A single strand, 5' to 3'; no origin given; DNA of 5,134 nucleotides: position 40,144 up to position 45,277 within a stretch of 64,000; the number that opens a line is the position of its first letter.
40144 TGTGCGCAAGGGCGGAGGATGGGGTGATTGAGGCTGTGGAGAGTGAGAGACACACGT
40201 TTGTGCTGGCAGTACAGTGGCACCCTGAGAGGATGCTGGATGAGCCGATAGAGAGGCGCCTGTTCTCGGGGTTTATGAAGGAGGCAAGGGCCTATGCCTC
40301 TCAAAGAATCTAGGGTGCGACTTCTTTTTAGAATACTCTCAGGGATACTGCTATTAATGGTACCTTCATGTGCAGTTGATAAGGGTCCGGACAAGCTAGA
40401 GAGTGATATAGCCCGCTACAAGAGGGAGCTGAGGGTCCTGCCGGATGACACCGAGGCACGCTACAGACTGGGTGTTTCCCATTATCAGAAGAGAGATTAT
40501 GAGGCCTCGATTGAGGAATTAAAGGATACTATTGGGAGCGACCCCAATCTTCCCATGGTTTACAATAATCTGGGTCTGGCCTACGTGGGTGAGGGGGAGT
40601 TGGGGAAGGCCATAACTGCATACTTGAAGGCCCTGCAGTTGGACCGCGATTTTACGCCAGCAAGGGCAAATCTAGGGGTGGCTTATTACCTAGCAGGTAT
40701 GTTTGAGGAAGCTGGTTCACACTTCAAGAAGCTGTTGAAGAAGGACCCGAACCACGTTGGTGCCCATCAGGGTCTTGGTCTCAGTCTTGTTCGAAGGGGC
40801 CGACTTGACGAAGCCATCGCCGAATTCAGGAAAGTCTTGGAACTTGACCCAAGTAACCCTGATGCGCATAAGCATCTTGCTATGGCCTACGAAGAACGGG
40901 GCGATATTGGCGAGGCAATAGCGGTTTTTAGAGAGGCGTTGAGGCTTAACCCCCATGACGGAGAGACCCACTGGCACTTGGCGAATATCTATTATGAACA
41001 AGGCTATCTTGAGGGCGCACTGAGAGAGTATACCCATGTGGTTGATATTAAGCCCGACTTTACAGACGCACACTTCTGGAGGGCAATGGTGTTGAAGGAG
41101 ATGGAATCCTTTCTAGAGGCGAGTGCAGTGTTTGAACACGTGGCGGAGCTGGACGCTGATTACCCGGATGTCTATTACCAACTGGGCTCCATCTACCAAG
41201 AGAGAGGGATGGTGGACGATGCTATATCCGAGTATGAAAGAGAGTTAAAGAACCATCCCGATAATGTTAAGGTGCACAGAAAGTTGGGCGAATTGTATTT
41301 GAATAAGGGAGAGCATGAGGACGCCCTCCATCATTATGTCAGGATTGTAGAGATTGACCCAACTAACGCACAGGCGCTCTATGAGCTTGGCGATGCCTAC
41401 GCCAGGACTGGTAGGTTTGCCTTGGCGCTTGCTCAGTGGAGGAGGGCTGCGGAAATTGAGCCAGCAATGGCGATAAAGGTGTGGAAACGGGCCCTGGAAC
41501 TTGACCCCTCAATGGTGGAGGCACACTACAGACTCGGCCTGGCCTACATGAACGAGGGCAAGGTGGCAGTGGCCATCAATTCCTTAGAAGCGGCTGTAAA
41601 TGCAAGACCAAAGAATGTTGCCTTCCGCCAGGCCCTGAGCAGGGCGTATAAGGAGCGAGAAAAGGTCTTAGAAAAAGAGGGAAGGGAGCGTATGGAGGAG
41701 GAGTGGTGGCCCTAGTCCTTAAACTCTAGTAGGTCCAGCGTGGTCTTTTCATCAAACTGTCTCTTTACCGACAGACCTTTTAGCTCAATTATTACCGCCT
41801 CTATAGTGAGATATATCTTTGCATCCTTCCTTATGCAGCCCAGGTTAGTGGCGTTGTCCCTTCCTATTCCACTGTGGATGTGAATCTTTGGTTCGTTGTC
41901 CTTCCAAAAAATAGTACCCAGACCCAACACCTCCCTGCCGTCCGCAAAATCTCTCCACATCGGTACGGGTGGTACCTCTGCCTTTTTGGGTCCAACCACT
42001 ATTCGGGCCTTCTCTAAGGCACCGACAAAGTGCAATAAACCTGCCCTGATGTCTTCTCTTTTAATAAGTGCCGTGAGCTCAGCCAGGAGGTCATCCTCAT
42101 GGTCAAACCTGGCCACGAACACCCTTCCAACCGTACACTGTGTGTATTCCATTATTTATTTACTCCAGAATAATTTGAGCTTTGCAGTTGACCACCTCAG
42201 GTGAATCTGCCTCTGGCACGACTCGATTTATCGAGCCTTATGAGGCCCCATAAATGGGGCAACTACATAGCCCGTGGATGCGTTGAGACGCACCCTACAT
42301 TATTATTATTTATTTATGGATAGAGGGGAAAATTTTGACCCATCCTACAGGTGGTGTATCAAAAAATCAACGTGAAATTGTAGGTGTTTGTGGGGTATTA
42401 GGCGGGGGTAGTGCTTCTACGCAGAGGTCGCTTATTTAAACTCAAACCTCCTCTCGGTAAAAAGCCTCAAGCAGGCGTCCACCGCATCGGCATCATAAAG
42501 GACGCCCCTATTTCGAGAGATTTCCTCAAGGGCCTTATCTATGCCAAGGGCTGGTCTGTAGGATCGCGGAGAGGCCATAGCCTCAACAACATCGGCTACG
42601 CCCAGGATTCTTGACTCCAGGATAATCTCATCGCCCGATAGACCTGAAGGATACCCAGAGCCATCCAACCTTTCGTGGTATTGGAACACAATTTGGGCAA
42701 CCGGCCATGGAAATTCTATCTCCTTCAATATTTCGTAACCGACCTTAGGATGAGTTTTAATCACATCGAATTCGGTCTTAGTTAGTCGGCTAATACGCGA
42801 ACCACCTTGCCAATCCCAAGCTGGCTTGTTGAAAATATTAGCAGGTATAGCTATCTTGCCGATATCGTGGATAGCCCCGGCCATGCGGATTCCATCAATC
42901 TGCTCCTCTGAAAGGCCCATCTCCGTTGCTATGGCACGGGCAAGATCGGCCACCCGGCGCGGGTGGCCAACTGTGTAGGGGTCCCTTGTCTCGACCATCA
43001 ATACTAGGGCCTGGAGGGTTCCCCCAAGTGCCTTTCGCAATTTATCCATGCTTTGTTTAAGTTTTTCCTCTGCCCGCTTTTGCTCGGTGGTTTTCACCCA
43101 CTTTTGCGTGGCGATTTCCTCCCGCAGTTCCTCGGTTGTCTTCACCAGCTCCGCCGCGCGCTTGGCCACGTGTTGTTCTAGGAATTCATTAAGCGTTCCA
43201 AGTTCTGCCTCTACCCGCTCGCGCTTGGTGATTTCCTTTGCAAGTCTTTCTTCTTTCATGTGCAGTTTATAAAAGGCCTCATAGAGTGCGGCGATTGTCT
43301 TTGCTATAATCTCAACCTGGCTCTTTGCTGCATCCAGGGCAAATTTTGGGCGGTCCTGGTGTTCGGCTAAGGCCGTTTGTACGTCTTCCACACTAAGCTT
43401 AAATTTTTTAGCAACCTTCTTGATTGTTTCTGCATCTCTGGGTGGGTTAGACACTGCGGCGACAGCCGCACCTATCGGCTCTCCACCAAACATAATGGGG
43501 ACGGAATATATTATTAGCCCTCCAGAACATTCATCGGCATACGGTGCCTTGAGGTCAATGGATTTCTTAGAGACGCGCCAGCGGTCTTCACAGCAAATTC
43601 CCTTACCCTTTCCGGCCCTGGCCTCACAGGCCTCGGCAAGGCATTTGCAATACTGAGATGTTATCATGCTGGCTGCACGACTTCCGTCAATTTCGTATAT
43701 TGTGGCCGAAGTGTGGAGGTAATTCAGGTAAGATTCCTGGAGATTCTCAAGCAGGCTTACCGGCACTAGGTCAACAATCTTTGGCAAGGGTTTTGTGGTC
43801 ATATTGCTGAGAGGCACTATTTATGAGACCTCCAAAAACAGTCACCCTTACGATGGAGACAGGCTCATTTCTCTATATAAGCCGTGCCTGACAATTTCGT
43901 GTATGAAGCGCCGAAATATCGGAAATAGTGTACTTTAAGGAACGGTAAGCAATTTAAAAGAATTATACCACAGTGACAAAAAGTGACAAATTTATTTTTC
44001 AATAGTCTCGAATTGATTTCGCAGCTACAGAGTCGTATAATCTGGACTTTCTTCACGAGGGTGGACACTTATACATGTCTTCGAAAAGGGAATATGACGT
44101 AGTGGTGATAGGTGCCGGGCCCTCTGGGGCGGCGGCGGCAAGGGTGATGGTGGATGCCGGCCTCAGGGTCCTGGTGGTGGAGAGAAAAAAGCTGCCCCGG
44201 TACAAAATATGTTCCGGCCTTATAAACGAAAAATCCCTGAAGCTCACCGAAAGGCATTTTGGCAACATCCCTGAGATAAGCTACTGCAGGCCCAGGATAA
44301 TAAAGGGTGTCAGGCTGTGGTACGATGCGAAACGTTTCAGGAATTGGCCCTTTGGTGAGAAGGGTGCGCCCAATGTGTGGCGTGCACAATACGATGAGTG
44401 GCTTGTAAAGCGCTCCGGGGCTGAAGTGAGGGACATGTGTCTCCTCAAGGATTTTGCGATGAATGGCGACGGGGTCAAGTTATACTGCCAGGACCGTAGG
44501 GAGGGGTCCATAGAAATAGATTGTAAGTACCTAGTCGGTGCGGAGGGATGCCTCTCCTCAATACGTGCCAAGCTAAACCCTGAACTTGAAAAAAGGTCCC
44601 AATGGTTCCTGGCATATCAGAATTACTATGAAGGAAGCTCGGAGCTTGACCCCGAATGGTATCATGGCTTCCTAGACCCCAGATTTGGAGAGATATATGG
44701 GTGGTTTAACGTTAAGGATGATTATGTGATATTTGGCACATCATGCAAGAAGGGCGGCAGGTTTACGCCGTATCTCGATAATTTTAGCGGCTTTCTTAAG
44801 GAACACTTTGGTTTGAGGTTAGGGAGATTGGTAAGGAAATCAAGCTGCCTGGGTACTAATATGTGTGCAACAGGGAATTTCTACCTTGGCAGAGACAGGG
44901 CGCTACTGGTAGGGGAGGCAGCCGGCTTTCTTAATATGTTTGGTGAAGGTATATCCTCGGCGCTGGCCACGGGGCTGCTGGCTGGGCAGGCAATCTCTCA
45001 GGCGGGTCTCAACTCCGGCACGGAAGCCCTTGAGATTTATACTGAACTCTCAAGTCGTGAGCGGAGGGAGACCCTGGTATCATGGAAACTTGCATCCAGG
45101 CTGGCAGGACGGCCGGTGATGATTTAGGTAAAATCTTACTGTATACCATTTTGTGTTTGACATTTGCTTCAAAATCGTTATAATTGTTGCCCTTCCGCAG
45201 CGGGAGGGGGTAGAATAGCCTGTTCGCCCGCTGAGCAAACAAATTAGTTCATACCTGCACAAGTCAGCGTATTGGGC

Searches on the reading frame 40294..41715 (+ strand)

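Call 81: search_protein_families(library=pfam, proteins=[window:40294-41715:+], max_evalue=0.00001)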
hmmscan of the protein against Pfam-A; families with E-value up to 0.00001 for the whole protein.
window:40294-41715:+ (473 aa): 28 families (the best 25 are shown)
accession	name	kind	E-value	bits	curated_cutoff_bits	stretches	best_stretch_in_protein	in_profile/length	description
PF13414.12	TPR_11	-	5.1e-78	257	26.8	6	162-202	1-41/42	TPR repeat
PF07719.23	TPR_2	-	3.8e-75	242.3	27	2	189-222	1-34/34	Tetratricopeptide repeat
PF00515.34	TPR_1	-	1.2e-63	209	27.8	2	89-120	3-34/34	Tetratricopeptide repeat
PF13181.12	TPR_8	-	5.1e-58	188.8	25.7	0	89-119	3-33/34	Tetratricopeptide repeat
PF13431.12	TPR_17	-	3.8e-57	186.3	24.4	0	178-209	2-33/34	Tetratricopeptide repeat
PF13432.12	TPR_16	-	1.6e-51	172.7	32.7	5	161-222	3-64/65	Tetratricopeptide repeat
PF14559.12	TPR_19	-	2.8e-49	165.8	25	4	134-193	4-63/68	Tetratricopeptide repeat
PF13428.12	TPR_14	-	9.4e-43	140.7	23.5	1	189-231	1-43/44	Tetratricopeptide repeat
PF13174.12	TPR_6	-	9.5e-34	114.2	26.3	0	292-323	1-32/33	Tetratricopeptide repeat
PF13176.12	TPR_7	-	1.5e-29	99.9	27.9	0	191-222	1-32/36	Tetratricopeptide repeat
PF13371.12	TPR_9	-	1.9e-29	101.9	35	0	198-265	4-71/73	Tetratricopeptide repeat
PF13424.12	TPR_12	-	3.2e-28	98.2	30.1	1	160-218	8-74/77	Tetratricopeptide repeat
PF14561.12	TPR_20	-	4.3e-23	81.9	25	0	310-355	7-52/90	Tetratricopeptide repeat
PF24575.1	TPR_Slam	-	5.1e-21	75.5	35.2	0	295-345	51-101/104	Surface lipoprotein assembly modifier, N-terminal TPR repeats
PF23914.1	TPR_CcmH_CycH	-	5.5e-20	72.2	42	0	92-188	55-154/158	Cytochrome c-type biogenesis protein H TPR domain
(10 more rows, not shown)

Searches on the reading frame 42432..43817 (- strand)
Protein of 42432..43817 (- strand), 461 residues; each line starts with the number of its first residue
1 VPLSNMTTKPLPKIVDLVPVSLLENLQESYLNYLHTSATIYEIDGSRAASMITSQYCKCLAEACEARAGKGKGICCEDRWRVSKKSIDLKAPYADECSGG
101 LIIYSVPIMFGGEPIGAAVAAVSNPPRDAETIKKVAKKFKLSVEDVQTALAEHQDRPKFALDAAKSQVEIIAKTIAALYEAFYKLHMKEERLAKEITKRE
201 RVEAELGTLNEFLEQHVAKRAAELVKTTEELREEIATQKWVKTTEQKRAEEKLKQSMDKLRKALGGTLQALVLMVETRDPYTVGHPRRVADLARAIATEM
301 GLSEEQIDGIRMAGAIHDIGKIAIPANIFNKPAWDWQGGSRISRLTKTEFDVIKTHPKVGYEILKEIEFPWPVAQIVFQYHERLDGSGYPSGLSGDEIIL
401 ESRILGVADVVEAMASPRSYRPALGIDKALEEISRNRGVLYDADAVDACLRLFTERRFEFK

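Call 9: search_protein_families(library=ncbifam, proteins=[window:42432-43817:-], max_evalue=0.001)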
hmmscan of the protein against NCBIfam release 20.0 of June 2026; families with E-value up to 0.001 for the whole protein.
window:42432-43817:- (461 aa): 3 families
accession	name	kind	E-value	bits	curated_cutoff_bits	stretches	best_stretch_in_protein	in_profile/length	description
NF053512.1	nitric_RR_NosR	exception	5.3e-43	147.6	400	1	242-455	152-356/422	response regulator c-di-GMP phosphodiesterase, NosR family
TIGR00277.1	HDIG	domain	3.5e-07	30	27.6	1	282-382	5-83/84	HDIG domain-containing metalloprotein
TIGR02621.3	cas3_GSU0051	exception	0.00056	18.8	400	0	194-321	610-710/854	type I-G CRISPR-associated helicase/endonuclease Cas3g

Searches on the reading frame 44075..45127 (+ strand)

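Call 9: search_protein_families(library=ncbifam, proteins=[window:44075-45127:+], max_evalue=0.001)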
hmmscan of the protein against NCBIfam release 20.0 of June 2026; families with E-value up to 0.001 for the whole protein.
window:44075-45127:+ (350 aa): 65 families (the best 25 are shown)
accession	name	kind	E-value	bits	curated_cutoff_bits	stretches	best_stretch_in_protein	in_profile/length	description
TIGR02032.1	GG-red-SF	subfamily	3.5e-37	128.7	158.8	1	7-307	1-297/297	geranylgeranyl reductase family protein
NF008519.0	PRK11445.1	equivalog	2e-32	112.8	303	1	6-303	3-296/355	FAD-binding protein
TIGR02023.1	BchP-ChlP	subfamily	4e-22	78.8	343.3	1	7-321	1-312/388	geranylgeranyl diphosphate reductase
NF045655.1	MkRedMenJ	equivalog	1.9e-12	46.8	700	1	6-313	4-321/406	menaquinone reductase MenJ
NF041080.1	DGGGPL_reductase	equivalog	6.7e-12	45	580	1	6-171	1-167/447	digeranylgeranylglycerophospholipid reductase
NF004829.0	PRK06183.1-3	subfamily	9.8e-11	41.1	390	1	3-39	5-41/520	bifunctional 3-(3-hydroxy-phenyl)propionate/3-hydroxycinnamic acid hydroxylase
NF004780.0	PRK06126.1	subfamily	1.4e-10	40.1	445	2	114-177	141-205/552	hypothetical protein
NF004831.0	PRK06183.1-5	equivalog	3e-10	39.1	546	1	4-39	6-41/568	bifunctional 3-(3-hydroxy-phenyl)propionate/3-hydroxycinnamic acid hydroxylase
NF033113.0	halo_ClmS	equivalog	2e-09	36.5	900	1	8-168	4-174/570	chloramphenicol-biosynthetic FADH2-dependent halogenase CmlS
NF038171.1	maturase_LodB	equivalog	1.5e-08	34.1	400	0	8-45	1-39/361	lysine-epsilon-oxidase maturase LodB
NF046068.1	AkvoneHdxseDnrF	equivalog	1.7e-08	33.9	650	1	112-167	120-176/439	aklavinone 12-hydroxylase DnrF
NF046069.1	AkvoneHdxseRdmE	equivalog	6.5e-08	31.8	700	0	112-168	121-178/521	aklavinone 12-hydroxylase RdmE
NF004832.0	PRK06184.1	subfamily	6.7e-08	31.7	476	0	113-172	124-182/506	hypothetical protein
NF041160.1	DGGPL_Thplmales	equivalog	1.6e-07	30.6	780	1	6-38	3-35/396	digeranylgeranylglycerophospholipid reductase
NF006593.0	PRK09126.1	equivalog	3e-07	29.7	420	1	5-40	3-38/393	5-demethoxyubiquinol-8 5-hydroxylase UbiM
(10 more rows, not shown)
